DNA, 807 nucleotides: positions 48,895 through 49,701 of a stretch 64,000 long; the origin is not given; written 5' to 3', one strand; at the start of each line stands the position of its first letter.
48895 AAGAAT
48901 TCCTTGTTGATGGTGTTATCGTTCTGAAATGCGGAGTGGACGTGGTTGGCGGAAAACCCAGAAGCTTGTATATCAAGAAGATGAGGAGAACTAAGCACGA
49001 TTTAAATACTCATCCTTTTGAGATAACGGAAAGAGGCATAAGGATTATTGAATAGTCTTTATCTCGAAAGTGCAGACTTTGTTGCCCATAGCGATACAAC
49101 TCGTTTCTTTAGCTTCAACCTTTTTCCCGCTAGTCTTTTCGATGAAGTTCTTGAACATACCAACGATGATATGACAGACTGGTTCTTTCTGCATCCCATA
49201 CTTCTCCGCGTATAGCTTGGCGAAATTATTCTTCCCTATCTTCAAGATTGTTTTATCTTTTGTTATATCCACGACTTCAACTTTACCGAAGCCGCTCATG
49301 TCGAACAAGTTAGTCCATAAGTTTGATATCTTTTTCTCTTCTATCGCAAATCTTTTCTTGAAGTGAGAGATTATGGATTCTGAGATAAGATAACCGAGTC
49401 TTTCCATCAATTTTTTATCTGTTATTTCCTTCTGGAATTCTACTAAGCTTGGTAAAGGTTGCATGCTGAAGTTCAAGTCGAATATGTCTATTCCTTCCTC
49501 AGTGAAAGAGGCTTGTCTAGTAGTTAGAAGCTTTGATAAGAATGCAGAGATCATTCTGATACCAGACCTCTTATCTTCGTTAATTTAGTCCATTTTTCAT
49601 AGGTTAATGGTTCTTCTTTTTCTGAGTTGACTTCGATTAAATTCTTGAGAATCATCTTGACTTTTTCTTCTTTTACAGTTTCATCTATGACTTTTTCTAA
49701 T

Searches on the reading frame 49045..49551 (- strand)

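Call 47: search_protein_families(library=pfam, proteins=[window:49045-49551:-], max_evalue=0.0001)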
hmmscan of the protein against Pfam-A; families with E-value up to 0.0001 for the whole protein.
window:49045-49551:- (168 aa): 1 family
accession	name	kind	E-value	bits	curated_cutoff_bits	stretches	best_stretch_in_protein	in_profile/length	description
PF02830.23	V4R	-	1.2e-12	48.2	31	1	115-165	11-61/62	V4R domain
